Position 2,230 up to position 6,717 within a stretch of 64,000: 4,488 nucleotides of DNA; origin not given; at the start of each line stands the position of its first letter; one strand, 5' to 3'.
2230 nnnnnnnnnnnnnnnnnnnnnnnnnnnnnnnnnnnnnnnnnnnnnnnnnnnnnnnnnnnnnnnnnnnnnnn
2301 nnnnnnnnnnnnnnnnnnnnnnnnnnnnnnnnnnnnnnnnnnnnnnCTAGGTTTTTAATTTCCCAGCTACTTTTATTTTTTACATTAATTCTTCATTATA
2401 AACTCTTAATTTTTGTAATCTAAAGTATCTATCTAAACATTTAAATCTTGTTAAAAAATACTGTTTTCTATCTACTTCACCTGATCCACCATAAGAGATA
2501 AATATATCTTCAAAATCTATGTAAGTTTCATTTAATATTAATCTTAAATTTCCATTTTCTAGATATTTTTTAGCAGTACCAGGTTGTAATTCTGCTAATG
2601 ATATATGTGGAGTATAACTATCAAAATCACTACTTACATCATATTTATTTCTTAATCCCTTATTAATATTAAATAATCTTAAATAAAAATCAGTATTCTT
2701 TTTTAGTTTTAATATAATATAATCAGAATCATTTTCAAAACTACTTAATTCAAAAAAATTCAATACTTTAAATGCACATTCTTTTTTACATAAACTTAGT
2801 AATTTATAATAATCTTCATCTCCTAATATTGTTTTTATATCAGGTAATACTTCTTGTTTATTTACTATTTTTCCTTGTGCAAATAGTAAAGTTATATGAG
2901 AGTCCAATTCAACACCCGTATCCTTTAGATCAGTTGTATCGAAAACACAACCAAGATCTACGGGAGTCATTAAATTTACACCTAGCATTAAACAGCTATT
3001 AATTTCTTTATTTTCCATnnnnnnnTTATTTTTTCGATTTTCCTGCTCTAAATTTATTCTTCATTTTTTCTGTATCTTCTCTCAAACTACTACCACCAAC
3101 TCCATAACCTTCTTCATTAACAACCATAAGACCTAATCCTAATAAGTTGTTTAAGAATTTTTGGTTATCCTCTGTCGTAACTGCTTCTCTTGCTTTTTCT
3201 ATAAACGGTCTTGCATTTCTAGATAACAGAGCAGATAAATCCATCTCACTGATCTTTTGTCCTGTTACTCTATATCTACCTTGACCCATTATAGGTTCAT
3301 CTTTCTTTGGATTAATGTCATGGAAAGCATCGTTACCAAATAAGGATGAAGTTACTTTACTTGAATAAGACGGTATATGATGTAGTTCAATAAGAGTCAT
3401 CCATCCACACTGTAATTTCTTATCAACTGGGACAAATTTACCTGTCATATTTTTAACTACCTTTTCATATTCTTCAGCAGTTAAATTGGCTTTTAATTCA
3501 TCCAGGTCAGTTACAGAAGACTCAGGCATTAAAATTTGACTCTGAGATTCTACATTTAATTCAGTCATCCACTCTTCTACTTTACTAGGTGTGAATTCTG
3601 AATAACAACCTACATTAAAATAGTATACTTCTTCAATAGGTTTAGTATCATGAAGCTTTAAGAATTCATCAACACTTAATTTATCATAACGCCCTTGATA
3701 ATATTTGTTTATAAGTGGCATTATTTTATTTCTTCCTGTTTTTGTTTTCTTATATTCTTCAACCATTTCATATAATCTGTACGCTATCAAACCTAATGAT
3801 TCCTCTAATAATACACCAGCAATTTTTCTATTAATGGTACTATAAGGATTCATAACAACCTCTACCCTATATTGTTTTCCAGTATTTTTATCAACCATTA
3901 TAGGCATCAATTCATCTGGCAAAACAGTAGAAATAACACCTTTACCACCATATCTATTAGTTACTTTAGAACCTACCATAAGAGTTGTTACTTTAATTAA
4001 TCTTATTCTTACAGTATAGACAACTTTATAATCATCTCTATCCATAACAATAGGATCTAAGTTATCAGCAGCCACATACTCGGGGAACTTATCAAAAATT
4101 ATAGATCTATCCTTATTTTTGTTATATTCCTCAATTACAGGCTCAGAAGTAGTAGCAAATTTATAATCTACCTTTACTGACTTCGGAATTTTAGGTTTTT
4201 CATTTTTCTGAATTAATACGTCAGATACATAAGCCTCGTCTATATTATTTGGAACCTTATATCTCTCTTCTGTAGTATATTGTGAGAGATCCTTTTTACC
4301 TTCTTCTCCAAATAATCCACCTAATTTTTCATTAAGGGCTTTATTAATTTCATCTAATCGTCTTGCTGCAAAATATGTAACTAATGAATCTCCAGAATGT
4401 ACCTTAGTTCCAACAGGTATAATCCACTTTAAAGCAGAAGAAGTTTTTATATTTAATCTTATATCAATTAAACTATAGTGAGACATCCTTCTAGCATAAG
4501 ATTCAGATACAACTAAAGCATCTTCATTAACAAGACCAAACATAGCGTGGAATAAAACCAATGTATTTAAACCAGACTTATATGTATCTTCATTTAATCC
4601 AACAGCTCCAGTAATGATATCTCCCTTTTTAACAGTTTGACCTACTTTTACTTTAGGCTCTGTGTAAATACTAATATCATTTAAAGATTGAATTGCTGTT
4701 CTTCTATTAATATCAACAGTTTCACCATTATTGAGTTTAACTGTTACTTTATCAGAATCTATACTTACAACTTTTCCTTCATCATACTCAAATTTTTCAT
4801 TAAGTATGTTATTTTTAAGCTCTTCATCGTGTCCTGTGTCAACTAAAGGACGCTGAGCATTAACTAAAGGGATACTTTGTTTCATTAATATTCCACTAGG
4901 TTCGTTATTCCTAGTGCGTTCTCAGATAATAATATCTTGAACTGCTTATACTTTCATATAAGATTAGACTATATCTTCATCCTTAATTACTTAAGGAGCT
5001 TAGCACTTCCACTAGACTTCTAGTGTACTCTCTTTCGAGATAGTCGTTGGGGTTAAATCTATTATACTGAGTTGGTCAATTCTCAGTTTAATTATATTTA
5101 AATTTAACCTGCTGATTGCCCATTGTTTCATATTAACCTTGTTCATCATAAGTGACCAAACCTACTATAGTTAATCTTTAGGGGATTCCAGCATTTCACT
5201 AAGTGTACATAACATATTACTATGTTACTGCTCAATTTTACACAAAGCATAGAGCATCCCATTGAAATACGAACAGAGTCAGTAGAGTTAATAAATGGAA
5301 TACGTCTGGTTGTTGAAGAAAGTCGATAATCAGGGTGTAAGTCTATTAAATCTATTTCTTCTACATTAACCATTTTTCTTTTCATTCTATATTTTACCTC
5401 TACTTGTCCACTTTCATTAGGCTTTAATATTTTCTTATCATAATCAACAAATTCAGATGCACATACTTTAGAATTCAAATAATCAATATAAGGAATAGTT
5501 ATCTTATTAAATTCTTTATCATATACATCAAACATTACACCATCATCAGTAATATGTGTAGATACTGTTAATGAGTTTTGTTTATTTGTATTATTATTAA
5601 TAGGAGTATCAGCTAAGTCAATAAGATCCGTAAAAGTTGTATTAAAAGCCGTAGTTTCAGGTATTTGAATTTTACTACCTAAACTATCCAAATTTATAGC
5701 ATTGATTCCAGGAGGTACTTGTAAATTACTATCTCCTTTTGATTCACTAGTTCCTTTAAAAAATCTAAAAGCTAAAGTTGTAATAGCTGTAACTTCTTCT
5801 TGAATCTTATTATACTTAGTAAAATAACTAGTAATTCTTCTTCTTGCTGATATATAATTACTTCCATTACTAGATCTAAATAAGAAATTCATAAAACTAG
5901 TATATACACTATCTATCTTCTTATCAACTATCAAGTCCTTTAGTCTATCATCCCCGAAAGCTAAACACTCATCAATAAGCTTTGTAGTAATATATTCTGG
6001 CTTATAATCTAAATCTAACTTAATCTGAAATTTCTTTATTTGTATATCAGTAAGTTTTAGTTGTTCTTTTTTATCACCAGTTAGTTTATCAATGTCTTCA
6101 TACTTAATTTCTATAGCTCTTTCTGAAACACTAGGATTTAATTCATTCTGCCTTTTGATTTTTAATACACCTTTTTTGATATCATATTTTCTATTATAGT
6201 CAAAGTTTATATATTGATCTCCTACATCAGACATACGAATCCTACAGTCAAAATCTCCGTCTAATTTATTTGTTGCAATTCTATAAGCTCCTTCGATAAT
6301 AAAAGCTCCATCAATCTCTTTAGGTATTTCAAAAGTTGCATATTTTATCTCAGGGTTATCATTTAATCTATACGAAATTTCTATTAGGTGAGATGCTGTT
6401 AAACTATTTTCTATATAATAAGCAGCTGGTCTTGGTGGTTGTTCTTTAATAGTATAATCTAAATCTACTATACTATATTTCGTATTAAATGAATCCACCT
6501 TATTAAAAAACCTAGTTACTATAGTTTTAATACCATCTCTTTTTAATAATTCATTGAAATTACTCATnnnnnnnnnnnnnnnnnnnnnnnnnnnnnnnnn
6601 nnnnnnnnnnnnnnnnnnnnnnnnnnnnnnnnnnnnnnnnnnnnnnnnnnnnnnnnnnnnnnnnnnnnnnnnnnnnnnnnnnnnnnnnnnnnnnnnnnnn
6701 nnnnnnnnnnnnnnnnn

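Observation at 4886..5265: Group I intron in the rpoB-like gene at the RALMG|ANMQRQ-equivalent site, with ambiguous junction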

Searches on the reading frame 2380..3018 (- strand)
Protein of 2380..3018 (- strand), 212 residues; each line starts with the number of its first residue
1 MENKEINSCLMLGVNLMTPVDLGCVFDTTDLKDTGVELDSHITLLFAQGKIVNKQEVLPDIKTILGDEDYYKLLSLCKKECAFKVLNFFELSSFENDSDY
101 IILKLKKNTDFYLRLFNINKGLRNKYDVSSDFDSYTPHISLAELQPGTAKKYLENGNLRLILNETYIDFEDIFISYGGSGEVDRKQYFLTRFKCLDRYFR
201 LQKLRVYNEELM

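Call 50: search_protein_families(library=phrogs, proteins=[window:2380-3018:-], max_evalue=0.001)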
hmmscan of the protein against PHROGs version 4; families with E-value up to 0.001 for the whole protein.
window:2380-3018:- (212 aa): 1 family
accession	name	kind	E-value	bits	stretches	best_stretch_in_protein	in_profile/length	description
phrog_755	-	DNA, RNA and nucleotide metabolism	0.00013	22.6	1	81-166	61-144/156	RNA ligase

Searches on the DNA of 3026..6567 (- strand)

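Call 7: search_dna_similar(query=window:3026-6567:-, collection=phages, mode=near, max_rows=20)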
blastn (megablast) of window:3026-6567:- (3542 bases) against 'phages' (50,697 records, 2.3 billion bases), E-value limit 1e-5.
No match.
